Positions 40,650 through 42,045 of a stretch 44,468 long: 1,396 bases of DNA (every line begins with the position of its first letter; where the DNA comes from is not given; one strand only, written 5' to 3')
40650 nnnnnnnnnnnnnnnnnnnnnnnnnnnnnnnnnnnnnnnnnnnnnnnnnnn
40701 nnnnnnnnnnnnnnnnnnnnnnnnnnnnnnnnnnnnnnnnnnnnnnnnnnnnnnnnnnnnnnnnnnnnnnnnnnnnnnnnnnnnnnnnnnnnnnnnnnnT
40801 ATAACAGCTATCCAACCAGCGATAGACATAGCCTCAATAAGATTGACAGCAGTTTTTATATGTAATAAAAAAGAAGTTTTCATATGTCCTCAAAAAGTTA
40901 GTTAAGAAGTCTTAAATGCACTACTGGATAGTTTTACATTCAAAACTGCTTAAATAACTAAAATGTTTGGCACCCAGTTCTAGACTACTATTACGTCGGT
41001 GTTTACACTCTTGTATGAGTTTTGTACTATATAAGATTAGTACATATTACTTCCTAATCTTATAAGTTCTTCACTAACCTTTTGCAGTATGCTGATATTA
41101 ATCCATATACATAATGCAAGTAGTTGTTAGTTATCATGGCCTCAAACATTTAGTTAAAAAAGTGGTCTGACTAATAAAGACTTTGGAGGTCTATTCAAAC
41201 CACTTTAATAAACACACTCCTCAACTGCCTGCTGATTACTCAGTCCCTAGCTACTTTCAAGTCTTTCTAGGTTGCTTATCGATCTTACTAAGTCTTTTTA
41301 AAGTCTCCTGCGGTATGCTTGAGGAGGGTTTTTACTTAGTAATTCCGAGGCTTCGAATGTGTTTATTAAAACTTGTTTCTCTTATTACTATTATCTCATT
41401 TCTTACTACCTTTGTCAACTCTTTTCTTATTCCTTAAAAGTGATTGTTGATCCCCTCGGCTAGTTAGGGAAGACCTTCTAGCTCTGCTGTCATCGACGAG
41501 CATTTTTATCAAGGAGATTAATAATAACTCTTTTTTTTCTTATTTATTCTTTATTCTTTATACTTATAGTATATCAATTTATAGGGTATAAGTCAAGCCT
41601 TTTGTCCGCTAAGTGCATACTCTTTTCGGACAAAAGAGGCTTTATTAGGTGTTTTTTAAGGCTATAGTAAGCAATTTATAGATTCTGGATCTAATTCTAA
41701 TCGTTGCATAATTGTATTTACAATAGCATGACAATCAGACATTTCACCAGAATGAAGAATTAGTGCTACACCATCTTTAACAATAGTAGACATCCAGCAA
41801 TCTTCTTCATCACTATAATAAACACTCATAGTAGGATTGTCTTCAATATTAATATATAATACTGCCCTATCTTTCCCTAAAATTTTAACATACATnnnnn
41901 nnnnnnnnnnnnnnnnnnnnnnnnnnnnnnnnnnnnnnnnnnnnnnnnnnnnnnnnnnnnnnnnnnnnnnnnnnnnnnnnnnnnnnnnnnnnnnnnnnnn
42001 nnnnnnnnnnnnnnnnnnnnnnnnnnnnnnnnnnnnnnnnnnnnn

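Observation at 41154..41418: Promoter, 230-nt RNA and terminator directly upstream of the lysis cassette, resembling lambda pR'/6S RNA/tR'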

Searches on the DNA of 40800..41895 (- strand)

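Call 7: search_dna_similar(query=window:40880-41665:-, collection=phages, mode=distant, max_rows=30)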
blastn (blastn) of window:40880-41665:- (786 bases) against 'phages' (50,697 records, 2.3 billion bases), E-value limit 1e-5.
No match.

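Call 8: search_rna_families(source=window, start=40800, end=41700, threshold=evalue, max_evalue=10, show_alignments=3)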
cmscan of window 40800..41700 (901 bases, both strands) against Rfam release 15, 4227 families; matches with E-value up to 10: 6.
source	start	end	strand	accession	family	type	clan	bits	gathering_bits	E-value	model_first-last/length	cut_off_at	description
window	40902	40951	-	RF03339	mir-3047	Gene; miRNA;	-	20.5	53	0.35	1-61/61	no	mir-3047 microRNA precursor family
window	40862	40969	+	RF02747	FtrA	Gene; sRNA;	-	20.3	134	3.3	1-111/111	no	Francisella sRNA A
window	41254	41278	+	RF01339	CRISPR-DR27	Gene; CRISPR;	-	19.5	35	3.3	1-25/25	no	CRISPR RNA direct repeat element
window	41219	41307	+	RF02171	RFPL3-AS1_1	Gene; lncRNA;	-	14.8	70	0.61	1-88/88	no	RFPL3 antisense RNA 1 conserved region 1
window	40828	40869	-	RF03093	queA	Gene; sRNA;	-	14.1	52.6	8.4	1-59/59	no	queA RNA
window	40896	40963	-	RF00696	mir-203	Gene; miRNA;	-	13.4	65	8.6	1-80/80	no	mir-203 microRNA precursor family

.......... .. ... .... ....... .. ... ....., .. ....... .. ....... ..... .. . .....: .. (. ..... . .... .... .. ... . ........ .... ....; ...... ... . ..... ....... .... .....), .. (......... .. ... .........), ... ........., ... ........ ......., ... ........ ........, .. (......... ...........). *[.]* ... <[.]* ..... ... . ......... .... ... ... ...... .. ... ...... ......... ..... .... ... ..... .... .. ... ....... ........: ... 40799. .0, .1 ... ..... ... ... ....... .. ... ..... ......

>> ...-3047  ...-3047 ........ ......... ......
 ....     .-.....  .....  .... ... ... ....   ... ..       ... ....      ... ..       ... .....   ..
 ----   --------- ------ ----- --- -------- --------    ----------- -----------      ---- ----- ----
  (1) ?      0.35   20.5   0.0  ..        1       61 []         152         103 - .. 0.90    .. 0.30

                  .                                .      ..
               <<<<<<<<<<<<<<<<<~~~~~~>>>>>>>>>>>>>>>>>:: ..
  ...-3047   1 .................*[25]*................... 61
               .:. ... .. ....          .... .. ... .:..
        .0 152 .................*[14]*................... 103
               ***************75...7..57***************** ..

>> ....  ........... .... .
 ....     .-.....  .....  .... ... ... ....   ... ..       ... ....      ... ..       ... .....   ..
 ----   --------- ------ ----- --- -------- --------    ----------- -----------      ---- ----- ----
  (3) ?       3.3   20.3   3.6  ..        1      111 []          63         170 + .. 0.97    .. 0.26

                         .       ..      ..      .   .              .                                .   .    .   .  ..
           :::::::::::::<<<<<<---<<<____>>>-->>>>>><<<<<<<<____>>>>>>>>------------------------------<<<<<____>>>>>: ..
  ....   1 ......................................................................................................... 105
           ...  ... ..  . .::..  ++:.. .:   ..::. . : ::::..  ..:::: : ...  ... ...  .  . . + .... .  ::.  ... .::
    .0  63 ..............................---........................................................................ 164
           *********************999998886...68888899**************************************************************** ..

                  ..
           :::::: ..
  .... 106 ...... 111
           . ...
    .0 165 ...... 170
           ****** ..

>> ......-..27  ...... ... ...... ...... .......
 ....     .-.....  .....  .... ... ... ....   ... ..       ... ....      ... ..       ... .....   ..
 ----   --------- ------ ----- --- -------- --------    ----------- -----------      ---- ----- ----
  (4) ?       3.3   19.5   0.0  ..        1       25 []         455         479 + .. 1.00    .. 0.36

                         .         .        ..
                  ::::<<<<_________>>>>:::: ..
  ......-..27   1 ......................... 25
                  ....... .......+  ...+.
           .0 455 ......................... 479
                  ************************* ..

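Call 32: build_rna_model(alignment_id=A3)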
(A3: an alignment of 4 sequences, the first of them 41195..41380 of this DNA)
Model R1 built from alignment A3 (4 sequences, 187 columns); structure: RNAalifold consensus.
model positions 186; base pairs 59; branch points 3; effective number of sequences 0.73; information 0.59 bits per position. Calibrated on 0.2 Mb of random sequence (short: E-values are rough).
structure used (alignment columns):
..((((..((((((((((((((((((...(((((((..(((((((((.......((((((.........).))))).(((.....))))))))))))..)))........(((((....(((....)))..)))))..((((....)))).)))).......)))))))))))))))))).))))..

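Call 33: search_with_rna_model(model_id=R1, sources=[window, L007, L010, L011, L012, L002], max_evalue=10, filters=off)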
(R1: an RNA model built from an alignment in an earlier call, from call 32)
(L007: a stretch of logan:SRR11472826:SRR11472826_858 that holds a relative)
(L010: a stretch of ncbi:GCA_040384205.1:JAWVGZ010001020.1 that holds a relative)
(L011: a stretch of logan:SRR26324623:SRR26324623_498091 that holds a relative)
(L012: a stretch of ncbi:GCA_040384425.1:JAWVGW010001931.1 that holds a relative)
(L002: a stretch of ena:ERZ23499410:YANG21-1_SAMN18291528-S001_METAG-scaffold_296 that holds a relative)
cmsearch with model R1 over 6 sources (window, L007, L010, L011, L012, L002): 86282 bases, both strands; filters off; matches with E-value up to 10: 175.
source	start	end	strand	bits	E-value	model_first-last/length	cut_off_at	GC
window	41195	41380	-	226.7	5.1e-57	1-186/186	no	0.38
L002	5604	5790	+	224.8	1.7e-56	1-186/186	no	0.36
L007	1058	1233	+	15.8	0.02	1-186/186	no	0.4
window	11631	11764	-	12.3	0.16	1-186/186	no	0.31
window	28681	28732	-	11.9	0.2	1-186/186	no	0.19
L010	4557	4604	-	11.9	0.2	1-186/186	no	0.15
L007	3833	3888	+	11.5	0.25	1-186/186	no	0.39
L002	4434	4465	+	11.5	0.26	1-186/186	no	0.19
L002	6554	6603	-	11.4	0.27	1-186/186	no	0.36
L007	1517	1595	-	11.2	0.3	1-186/186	no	0.32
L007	584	628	-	11.2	0.3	1-186/186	no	0.4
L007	5633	5713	+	11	0.35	1-186/186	no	0.42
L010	4614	4706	+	10.7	0.4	1-186/186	no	0.26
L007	1410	1511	+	10.6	0.42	1-186/186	no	0.41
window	37204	37263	-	10.6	0.43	1-186/186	no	0.25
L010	2742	2784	-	9.9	0.66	1-186/186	no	0.14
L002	389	436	-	9.4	0.87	1-186/186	no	0.29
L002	5605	5789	-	9.4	0.88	1-186/186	no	0.37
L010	3406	3547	-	9.4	0.89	1-186/186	no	0.32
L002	10854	10881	-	9.3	0.96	1-186/186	no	0.18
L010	4561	4599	+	9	1.1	1-186/186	no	0.18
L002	11196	11257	+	9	1.1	1-186/186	no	0.31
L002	7961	7991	+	9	1.1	1-186/186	no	0.26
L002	10679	10717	+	8.9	1.2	1-186/186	no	0.23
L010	2742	2784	+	8.5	1.5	1-186/186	no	0.14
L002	1601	1622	-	8.5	1.5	1-186/186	no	0.18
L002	5001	5061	+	8.5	1.5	1-186/186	no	0.26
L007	1517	1595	+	8.4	1.6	1-186/186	no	0.32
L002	11958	12018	+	8.3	1.7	1-186/186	no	0.28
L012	1214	1257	-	8.2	1.8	1-186/186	no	0.43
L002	11677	11740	+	8.1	1.9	1-186/186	no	0.23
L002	10744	10795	-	8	2.1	1-186/186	no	0.21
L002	10745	10794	+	7.8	2.4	1-186/186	no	0.22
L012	9637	9671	-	7.7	2.5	1-186/186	no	0.11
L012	6983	7023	+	7.6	2.5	1-186/186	no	0.29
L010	1084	1124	+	7.5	2.7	1-186/186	no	0.22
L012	805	872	+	7.5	2.8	1-186/186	no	0.34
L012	9717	9763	+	7.4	3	1-186/186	no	0.32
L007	1329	1421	-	7.3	3.1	1-186/186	no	0.33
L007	6426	6465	+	7.2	3.2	1-186/186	no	0.38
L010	1224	1261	+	7.2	3.4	1-186/186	no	0.21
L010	7662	7706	-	7.1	3.5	1-186/186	no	0.24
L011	3040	3084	-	7.1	3.5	1-186/186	no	0.24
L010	6480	6528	+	7.1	3.6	102-149/186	no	0.39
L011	1858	1906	+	7.1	3.6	102-149/186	no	0.39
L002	7054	7092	-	7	3.6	1-186/186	no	0.15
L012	22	67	-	7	3.7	1-186/186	no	0.24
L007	6536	6624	+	6.9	4.1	1-186/186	no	0.36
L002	3182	3226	+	6.8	4.1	1-186/186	no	0.31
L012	4638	4682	+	6.8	4.2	1-186/186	no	0.27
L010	7539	7573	-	6.8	4.2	1-186/186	no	0.4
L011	2917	2951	-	6.8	4.2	1-186/186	no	0.4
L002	1506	1570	+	6.8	4.2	1-186/186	no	0.49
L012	3336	3401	-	6.6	4.6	1-186/186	no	0.36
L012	7456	7474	+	6.6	4.7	1-186/186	no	0.11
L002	8878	8902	+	6.6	4.8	1-186/186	no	0.12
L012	1399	1425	-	6.4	5.3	1-186/186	no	0.37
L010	4623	4700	-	6.4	5.4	1-186/186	no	0.29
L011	1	78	-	6.4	5.4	1-186/186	no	0.29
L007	821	850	-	6.3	5.6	1-186/186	no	0.27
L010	8703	8734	-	6.3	5.7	1-186/186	no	0.5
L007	1889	1971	-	6.2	5.8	1-186/186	no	0.27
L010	4802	4834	+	6.2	6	1-186/186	no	0.24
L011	180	212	+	6.2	6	1-186/186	no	0.24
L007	1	56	-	6.1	6.2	1-186/186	no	0.21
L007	3833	3888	-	6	6.7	1-186/186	no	0.39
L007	3631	3672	-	6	6.8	1-186/186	no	0.29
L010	1889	1941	-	5.9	7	1-186/186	no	0.25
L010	681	711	-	5.9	7.2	1-186/186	no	0.23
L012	9272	9311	+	5.9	7.3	1-186/186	no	0.32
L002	6325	6467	+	5.8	7.4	1-186/186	no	0.32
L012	10404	10427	+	5.8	7.5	1-186/186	no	0.25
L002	8790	8822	+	5.8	7.6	1-186/186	no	0.21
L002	2408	2475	-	5.8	7.7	1-186/186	no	0.32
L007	6820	6869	+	5.7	7.9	1-186/186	no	0.3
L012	9646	9672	+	5.7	8.1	1-186/186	no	0.11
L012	1181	1212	-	5.7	8.2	1-186/186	no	0.31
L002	9601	9626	+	5.7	8.3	1-186/186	no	0.12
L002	7587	7634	+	5.6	8.3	1-186/186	no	0.21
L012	4637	4685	-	5.6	8.4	1-186/186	no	0.27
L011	13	67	+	5.6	8.6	1-186/186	no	0.35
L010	8128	8162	-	5.6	8.8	1-186/186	no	0.29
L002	7811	7897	+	5.5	8.9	1-186/186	no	0.3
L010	718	738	-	5.5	8.9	1-186/186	no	0.19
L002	291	333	-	5.5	9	1-186/186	no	0.19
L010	2149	2250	-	5.5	9.3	1-186/186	no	0.3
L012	6965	7021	-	5.4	9.5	1-186/186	no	0.32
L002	4777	4815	-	5.4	9.6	1-186/186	no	0.33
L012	2694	2733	+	5.4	9.6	1-186/186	no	0.3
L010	5330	5370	+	5.4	9.6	1-186/186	no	0.29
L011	708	748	+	5.4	9.6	1-186/186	no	0.29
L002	2865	2923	-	5.4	9.6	1-186/186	no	0.27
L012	9717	9765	-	5.4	9.7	1-186/186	no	0.31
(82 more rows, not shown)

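Call 35: search_with_rna_model(model_id=R1, source=L007, start=800, end=1800, max_evalue=0.1, filters=off, show_alignments=1)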
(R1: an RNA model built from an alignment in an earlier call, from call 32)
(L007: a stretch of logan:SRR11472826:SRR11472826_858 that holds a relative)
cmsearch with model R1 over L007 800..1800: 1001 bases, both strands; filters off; matches with E-value up to 0.1: 6.
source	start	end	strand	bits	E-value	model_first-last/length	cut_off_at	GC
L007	1058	1233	+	15.8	0.00023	1-186/186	no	0.4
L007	1517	1595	-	11.2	0.0035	1-186/186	no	0.32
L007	1410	1511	+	10.6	0.0049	1-186/186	no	0.41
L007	1517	1595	+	8.4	0.019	1-186/186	no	0.32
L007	1329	1421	-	7.3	0.035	1-186/186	no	0.33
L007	821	850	-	6.3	0.065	1-186/186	no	0.27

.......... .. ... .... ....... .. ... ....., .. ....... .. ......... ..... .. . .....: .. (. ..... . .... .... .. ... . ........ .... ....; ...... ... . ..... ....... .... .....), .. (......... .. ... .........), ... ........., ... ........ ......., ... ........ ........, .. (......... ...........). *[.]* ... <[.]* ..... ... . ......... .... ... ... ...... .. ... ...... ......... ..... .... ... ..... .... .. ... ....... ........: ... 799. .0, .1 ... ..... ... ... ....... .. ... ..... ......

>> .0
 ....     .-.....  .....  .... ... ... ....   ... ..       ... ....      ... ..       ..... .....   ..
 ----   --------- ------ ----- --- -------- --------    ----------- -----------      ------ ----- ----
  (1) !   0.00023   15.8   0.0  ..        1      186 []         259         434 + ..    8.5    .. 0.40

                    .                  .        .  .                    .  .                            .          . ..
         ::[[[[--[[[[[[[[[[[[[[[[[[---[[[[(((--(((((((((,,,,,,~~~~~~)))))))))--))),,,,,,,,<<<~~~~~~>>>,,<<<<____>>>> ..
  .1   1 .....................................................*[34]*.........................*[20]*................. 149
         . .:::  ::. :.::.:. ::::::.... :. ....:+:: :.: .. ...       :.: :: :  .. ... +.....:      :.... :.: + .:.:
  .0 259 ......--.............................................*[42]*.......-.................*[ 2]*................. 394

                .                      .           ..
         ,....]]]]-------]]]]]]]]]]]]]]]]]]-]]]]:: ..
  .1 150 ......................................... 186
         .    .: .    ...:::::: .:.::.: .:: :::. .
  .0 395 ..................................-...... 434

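Call 39: search_with_rna_model(model_id=R1, sources=[L013, L014], max_evalue=0.1, filters=off, show_alignments=2)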
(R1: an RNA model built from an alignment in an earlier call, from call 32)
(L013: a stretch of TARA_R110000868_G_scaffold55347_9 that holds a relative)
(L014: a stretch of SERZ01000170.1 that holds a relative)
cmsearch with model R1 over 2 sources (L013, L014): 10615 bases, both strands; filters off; matches with E-value up to 0.1: 6.
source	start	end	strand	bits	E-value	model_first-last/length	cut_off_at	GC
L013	1912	2097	-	226.5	7.2e-58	1-186/186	no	0.36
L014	1173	1358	-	225.5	1.3e-57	1-186/186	no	0.38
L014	867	945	-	13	0.013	1-186/186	no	0.25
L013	2320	2370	-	10.6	0.054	1-186/186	no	0.35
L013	1873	1925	+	10.5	0.058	1-186/186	no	0.28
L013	2315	2370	+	10.2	0.069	1-186/186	no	0.34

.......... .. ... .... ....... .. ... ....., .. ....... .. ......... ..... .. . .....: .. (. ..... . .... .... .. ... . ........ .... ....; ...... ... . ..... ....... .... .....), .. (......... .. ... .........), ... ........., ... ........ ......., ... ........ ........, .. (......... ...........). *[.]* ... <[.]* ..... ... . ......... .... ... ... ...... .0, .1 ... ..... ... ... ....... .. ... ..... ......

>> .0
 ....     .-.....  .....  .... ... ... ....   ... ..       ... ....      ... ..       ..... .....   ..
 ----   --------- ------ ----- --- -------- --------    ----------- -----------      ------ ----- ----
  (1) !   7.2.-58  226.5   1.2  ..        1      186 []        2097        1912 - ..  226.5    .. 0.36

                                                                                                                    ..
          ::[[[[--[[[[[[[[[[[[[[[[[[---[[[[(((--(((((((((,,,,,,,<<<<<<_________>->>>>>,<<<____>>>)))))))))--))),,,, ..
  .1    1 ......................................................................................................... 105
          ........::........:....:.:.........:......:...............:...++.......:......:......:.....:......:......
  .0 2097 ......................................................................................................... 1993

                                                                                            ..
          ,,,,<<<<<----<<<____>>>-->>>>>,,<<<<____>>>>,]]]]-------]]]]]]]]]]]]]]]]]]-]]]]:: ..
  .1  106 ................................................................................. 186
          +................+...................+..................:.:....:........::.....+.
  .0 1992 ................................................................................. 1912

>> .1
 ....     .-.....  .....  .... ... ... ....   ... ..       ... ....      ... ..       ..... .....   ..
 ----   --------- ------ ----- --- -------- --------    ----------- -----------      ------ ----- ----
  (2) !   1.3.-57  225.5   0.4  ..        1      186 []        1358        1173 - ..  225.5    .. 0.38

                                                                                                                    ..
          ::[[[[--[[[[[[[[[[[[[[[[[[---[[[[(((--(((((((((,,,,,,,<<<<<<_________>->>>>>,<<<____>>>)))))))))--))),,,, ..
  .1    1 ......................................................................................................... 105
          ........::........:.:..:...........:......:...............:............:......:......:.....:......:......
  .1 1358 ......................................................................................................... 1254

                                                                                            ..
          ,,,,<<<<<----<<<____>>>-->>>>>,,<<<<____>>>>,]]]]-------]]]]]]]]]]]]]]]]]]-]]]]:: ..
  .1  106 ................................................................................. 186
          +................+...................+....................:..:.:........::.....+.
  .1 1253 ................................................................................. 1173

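Call 43: search_with_rna_model(model_id=R1, sources=[window, L001, L002, L003, L007, L013, L014], max_evalue=0.05, make_alignment=true)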
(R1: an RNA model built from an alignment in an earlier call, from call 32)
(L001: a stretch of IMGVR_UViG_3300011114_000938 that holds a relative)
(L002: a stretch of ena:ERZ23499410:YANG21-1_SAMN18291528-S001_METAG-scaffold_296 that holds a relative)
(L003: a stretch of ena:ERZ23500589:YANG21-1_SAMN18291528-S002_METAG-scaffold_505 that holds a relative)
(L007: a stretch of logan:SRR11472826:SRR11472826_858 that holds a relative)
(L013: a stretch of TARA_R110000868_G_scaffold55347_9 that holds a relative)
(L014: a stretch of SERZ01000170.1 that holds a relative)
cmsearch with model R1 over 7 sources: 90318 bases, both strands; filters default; matches with E-value up to 0.05: 6.
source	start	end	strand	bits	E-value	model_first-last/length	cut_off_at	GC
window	41195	41380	-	226.8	5.3e-57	1-186/186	no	0.38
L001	2982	3167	+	226.5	6e-57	1-186/186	no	0.36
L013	1912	2097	-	226.5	6e-57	1-186/186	no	0.36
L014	1173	1358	-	225.5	1.1e-56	1-186/186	no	0.38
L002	5604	5790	+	224.8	1.7e-56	1-186/186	no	0.36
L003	4273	4459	+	222.7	6e-56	1-186/186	no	0.36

Alignment A4: 6 matches aligned to the model, 187 columns, each read 5' to 3' on its own strand. Consensus structure (alignment columns), stored with it:
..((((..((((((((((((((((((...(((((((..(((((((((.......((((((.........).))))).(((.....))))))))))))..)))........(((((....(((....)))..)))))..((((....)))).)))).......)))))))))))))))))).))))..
